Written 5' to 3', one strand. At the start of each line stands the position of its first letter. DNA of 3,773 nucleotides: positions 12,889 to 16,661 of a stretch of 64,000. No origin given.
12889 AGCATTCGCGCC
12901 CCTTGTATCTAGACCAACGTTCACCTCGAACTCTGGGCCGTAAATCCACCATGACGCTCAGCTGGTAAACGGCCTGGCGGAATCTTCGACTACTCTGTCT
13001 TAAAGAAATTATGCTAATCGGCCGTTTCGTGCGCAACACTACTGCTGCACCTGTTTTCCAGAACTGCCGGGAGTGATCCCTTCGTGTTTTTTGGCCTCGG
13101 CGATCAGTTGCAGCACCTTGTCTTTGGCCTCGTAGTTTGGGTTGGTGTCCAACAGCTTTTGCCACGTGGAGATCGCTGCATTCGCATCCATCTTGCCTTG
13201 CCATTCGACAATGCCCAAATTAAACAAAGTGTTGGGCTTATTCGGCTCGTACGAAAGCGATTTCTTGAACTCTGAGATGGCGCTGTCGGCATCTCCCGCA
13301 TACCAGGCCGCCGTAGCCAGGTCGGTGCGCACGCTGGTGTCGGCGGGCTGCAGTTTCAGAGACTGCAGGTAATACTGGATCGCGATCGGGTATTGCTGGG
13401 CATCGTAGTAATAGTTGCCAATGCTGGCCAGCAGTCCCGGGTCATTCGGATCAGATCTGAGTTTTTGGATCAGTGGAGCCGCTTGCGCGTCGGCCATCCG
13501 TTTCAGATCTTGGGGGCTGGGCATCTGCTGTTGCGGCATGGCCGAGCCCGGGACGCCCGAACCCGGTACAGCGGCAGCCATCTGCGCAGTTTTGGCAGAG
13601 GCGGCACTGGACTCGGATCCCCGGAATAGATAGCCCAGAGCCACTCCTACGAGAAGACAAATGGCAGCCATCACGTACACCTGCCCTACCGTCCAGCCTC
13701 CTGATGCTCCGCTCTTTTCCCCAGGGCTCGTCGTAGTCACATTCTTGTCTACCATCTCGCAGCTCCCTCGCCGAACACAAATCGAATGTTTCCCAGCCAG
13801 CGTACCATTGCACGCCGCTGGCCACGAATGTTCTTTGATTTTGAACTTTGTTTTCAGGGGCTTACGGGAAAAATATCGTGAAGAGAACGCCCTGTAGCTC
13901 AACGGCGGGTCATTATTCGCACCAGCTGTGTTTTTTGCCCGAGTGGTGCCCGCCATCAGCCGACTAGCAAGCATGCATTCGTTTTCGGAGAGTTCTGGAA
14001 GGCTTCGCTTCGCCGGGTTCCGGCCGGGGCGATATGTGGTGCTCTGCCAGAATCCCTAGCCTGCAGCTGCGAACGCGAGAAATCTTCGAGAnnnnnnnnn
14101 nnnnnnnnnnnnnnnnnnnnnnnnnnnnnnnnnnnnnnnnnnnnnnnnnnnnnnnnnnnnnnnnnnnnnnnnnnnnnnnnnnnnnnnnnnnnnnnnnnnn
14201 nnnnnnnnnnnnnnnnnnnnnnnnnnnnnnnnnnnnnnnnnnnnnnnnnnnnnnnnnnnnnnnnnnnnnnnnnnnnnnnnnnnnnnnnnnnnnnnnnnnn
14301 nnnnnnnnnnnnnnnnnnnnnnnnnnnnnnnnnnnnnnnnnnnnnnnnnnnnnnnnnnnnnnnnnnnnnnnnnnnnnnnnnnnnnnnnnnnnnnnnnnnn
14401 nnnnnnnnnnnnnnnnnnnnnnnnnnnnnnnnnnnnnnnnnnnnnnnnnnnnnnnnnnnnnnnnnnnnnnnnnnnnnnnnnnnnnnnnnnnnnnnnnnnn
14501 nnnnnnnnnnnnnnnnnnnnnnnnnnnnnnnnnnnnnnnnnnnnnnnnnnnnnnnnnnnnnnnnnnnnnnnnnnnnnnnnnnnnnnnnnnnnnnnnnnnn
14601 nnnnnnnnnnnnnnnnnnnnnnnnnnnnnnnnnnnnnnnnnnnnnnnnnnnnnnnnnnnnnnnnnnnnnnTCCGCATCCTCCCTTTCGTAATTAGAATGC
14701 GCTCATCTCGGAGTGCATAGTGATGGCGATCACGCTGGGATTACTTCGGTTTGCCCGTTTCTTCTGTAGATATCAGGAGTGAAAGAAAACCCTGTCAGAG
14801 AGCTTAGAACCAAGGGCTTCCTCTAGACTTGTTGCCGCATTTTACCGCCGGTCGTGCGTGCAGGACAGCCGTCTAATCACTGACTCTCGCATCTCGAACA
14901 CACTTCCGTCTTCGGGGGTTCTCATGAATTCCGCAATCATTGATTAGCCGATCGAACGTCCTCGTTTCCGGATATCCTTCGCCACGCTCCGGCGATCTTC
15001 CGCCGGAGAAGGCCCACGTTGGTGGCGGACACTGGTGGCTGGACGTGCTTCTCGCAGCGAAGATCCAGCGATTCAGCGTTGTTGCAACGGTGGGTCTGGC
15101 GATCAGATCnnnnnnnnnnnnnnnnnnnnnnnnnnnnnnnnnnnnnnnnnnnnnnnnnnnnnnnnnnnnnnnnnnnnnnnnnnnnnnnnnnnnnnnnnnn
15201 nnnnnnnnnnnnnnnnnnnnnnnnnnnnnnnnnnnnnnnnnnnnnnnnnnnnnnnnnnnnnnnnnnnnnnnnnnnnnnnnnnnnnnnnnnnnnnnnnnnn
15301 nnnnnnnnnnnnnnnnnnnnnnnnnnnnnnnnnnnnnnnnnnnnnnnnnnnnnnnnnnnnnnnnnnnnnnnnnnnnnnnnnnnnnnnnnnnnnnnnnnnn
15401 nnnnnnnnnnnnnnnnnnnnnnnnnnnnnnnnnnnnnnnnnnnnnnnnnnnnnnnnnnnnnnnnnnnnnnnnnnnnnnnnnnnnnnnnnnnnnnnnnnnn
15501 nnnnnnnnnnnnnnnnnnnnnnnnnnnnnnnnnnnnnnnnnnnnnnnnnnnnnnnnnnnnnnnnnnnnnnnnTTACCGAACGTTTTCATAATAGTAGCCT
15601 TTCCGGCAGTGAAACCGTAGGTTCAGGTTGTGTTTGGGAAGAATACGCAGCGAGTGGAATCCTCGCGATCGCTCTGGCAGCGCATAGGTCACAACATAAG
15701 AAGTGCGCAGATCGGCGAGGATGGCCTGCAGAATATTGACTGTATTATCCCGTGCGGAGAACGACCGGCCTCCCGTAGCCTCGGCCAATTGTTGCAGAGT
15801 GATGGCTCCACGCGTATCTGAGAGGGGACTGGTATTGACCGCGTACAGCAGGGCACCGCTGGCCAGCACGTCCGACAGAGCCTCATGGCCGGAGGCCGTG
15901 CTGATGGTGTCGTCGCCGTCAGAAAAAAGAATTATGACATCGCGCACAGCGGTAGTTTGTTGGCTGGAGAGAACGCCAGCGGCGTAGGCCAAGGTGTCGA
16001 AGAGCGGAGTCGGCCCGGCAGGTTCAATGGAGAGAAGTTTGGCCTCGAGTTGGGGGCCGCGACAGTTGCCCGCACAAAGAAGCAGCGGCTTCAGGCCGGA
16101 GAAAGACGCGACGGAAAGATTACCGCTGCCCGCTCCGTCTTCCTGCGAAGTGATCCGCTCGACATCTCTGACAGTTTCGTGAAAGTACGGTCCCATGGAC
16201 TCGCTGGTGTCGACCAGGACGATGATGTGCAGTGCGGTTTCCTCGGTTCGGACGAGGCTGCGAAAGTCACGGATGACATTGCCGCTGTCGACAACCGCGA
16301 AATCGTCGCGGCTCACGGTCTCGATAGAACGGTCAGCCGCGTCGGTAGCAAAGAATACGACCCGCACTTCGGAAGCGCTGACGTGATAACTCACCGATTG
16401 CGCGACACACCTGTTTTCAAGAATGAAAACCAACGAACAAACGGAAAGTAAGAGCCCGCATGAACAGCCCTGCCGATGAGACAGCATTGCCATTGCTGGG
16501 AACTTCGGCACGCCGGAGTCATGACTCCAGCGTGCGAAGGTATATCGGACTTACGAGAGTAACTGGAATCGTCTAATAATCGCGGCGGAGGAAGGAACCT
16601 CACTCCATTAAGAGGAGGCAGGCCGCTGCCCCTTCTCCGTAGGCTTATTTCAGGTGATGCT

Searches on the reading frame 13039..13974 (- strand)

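Call 6: search_protein_families(library=pfam, proteins=[window:13039-13974:-], max_evalue=0.01)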
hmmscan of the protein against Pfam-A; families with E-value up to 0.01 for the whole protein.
window:13039-13974:- (311 aa): 12 families
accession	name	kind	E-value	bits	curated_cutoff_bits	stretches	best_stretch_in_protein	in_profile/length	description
PF07719.23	TPR_2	-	6.1e-09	35.8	27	1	182-211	4-33/34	Tetratricopeptide repeat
PF13414.12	TPR_11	-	1.3e-07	31.6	26.8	0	227-256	8-37/42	TPR repeat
PF13432.12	TPR_16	-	2.2e-07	31.6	32.7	1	218-280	2-63/65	Tetratricopeptide repeat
PF23914.1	TPR_CcmH_CycH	-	6.7e-07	29.7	42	1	147-279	22-152/158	Cytochrome c-type biogenesis protein H TPR domain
PF13431.12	TPR_17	-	1e-05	25.9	24.4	0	236-255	2-21/34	Tetratricopeptide repeat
PF13424.12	TPR_12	-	3.4e-05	24.4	30.1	1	184-240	8-72/77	Tetratricopeptide repeat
PF00515.34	TPR_1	-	3.4e-05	23.9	27.8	1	183-210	5-32/34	Tetratricopeptide repeat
PF13181.12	TPR_8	-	6.6e-05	23.2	25.7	0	183-211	5-33/34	Tetratricopeptide repeat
PF24575.1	TPR_Slam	-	8.7e-05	23.3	35.2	0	185-232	53-100/104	Surface lipoprotein assembly modifier, N-terminal TPR repeats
PF14559.12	TPR_19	-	9.9e-05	23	25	0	191-245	3-57/68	Tetratricopeptide repeat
PF13428.12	TPR_14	-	0.00037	21.4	23.5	0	180-221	2-43/44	Tetratricopeptide repeat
PF13174.12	TPR_6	-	0.0069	17.4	26.3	0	250-280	3-32/33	Tetratricopeptide repeat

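Call 7: search_protein_families(library=ncbifam, proteins=[window:13039-13974:-], max_evalue=0.01)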
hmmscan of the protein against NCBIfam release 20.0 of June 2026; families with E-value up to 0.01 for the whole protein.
window:13039-13974:- (311 aa): 15 families
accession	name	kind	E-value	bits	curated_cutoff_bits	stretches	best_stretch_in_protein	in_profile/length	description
NF007692.0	PRK10370.1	equivalog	9.3e-09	35.2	306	1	159-291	61-195/206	heme lyase NrfEFG subunit NrfG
TIGR02917.1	PEP_TPR_lipo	equivalog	8.5e-08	30.5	312.2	1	171-280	457-565/899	XrtA/PEP-CTERM system TPR-repeat protein PrsT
NF033762.1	social_mot_Tgl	equivalog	1.8e-07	30.8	225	1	213-284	31-103/252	social motility TPR repeat lipoprotein Tgl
NF040959.1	MamA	equivalog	9.9e-07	28.4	200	1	170-293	62-184/204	magnetosome protein MamA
NF047371.1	FlcA_CTERM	equivalog_domain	9.9e-07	27.6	300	1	171-278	430-537/646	periplasmic flagellar collar protein FlcA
NF033920.0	C39_PA2778_fam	equivalog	2.7e-06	27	150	1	132-243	141-254/255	PA2778 family cysteine peptidase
TIGR03939.1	PGA_TPR_OMP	equivalog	1.5e-05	23.5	366.65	1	162-290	69-197/800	poly-beta-1,6 N-acetyl-D-glucosamine export porin PgaA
TIGR02521.1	type_IV_pilW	equivalog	1.8e-05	24.4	154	1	186-285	38-135/234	type IV pilus biogenesis/stability protein PilW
NF047507.1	TPR_BatC_Lepto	exception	2.1e-05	24.1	175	1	185-299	30-147/214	TPR repeat-containing protein BatC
NF002725.1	PRK02603.1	equivalog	0.00014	21.9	143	1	194-263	50-123/173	photosystem I assembly protein Ycf3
NF008520.0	PRK11447.1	equivalog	0.0031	15.3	858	0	221-294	277-349/1157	cellulose synthase complex outer membrane protein BcsC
TIGR00540.1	TPR_hemY_coli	hypoth_equivalog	0.0033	16.2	142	1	168-238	315-384/385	heme biosynthesis-associated TPR protein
NF007302.0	PRK09782.1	equivalog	0.0033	15.4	1223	1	180-260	580-659/990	phage receptor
NF007468.0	PRK10049.1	equivalog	0.0056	14.9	1043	1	183-279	105-199/817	poly-beta-1,6 N-acetyl-D-glucosamine export porin PgaA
NF008391.2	PRK11189.1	equivalog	0.009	15.5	250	0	169-270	89-188/297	lipoprotein NlpI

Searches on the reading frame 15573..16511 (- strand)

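Call 6: search_protein_families(library=pfam, proteins=[window:15573-16511:-], max_evalue=0.01)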
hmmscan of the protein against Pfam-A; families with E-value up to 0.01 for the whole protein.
window:15573-16511:- (312 aa): 4 families
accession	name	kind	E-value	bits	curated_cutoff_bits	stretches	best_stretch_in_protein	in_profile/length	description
PF13519.12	VWA_2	-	2.6e-07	31.6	27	1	96-199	1-106/107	von Willebrand factor type A domain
PF00092.34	VWA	-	4.9e-05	24.1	23.8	1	96-257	2-166/174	von Willebrand factor type A domain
PF13768.12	VWA_3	-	0.0002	21.9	27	1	156-249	65-152/155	von Willebrand factor type A domain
PF05762.20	VWA_CoxE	-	0.00032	20.6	26.4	0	82-111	42-74/222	VWA domain containing CoxE-like protein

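Call 7: search_protein_families(library=ncbifam, proteins=[window:15573-16511:-], max_evalue=0.01)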
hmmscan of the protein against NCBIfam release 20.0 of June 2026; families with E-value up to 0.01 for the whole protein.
window:15573-16511:- (312 aa): 3 families
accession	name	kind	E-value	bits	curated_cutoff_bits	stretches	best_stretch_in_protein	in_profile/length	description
TIGR03436.1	acidobact_VWFA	subfamily_domain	1.5e-22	80.5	81.25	1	43-307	4-322/324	VWA domain-containing protein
TIGR02442.1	Cob-chelat-sub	hypoth_equivalog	5.8e-05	21.7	779.45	1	81-248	460-635/641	putative cobaltochelatase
TIGR00868.1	hCaCC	subfamily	0.0028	15.5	900.85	1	160-260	375-468/863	calcium-activated chloride channel protein 1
